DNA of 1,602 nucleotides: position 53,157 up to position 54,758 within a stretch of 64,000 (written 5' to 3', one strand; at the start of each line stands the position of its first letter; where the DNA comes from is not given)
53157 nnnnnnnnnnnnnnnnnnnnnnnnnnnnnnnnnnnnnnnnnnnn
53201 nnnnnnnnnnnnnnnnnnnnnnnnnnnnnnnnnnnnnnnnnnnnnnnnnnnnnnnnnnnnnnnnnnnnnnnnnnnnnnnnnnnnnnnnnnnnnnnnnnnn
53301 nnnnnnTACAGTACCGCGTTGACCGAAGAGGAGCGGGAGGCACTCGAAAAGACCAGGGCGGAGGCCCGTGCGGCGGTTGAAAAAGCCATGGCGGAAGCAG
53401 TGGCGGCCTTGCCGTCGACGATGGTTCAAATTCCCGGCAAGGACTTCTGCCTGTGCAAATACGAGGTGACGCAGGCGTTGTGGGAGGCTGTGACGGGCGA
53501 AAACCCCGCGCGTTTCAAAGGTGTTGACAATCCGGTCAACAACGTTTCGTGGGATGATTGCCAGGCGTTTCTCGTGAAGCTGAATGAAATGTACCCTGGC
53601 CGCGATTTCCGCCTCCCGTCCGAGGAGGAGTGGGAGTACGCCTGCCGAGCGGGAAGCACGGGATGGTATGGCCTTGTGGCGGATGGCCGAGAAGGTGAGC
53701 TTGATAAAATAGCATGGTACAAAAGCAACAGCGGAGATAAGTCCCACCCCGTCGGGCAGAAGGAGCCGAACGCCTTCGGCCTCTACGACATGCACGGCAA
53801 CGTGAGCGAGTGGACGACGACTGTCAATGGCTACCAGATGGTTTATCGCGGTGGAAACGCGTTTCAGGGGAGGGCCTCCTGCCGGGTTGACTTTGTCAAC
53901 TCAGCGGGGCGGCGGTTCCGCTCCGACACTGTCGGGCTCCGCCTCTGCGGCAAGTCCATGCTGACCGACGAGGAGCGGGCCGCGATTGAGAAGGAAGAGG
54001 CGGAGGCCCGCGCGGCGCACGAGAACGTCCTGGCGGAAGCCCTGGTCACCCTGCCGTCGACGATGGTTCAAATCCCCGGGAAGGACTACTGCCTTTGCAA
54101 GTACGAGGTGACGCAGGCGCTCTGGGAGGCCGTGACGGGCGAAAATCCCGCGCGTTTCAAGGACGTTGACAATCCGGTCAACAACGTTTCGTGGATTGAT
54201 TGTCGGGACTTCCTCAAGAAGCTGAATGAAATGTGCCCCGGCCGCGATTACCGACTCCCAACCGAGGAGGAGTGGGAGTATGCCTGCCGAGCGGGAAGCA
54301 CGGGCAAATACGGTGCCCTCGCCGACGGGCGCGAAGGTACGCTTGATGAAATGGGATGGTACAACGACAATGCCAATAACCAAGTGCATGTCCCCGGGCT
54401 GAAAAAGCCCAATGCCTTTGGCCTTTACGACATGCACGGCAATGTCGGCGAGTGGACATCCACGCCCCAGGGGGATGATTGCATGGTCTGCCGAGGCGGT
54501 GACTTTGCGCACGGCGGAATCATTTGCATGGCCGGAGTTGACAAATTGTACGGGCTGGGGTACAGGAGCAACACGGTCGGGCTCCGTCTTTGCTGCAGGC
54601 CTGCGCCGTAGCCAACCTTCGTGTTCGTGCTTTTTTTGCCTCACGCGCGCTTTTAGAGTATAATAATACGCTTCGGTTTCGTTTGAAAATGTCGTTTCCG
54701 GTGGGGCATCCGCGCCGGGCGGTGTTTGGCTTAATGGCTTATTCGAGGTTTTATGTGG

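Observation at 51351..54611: A 1086-aa exported protein made of five tandem FGE/SUMF1-type domains on helical linkers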

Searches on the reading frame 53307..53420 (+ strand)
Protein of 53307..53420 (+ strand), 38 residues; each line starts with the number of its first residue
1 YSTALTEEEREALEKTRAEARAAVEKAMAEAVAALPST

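Call 8: search_protein_families(library=pfam, proteins=[window:53307-53420:+], max_evalue=1)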
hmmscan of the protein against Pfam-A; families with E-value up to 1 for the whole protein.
window:53307-53420:+ (38 aa): 4 families
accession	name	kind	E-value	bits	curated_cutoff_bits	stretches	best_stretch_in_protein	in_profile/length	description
PF06584.18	DIRP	-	0.022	15.3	27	1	2-30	52-80/108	DIRP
PF22618.1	RskA_N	-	0.035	14.7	27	1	4-34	12-42/48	Anti-sigma-K factor RskA, N-terminal domain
PF23134.2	TRIP4_3rd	-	0.065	14.1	27.7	1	5-25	14-34/54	TRIP4, third domain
PF07941.16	K_channel_TID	-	0.91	10.5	25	1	7-29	28-50/75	Potassium channel Kv1.4 tandem inactivation domain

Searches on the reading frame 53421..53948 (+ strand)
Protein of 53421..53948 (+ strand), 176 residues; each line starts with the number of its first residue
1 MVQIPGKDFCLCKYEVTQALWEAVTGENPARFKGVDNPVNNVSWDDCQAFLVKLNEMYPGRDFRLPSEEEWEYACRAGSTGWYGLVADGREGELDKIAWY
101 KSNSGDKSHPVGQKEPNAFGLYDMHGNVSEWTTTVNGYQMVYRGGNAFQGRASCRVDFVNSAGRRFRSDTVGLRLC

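Call 8: search_protein_families(library=pfam, proteins=[window:53421-53948:+], max_evalue=1)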
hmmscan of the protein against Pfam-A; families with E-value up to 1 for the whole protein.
window:53421-53948:+ (176 aa): 1 family
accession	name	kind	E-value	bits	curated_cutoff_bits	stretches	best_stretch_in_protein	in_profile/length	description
PF03781.23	FGE-sulfatase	-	8.8e-28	98.1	23.3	1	14-175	68-253/255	Sulfatase-modifying factor enzyme 1-like domain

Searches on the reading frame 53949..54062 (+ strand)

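Call 8: search_protein_families(library=pfam, proteins=[window:53949-54062:+], max_evalue=1)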
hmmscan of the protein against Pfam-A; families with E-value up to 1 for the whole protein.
window:53949-54062:+ (38 aa): 1 family
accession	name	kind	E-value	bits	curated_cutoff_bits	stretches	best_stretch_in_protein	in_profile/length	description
PF23134.2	TRIP4_3rd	-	0.022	15.6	27.7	1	5-26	14-35/54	TRIP4, third domain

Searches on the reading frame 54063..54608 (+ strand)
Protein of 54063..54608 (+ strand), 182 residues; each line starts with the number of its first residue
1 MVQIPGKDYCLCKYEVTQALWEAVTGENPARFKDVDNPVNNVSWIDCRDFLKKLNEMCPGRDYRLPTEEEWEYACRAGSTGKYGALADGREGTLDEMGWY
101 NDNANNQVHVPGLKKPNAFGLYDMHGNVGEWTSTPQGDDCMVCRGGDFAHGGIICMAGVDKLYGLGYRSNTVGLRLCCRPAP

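Call 8: search_protein_families(library=pfam, proteins=[window:54063-54608:+], max_evalue=1)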
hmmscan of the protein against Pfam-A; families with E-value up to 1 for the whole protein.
window:54063-54608:+ (182 aa): 1 family
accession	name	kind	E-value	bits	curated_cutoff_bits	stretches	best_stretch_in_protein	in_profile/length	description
PF03781.23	FGE-sulfatase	-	1.6e-25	90.7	23.3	1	14-136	68-193/255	Sulfatase-modifying factor enzyme 1-like domain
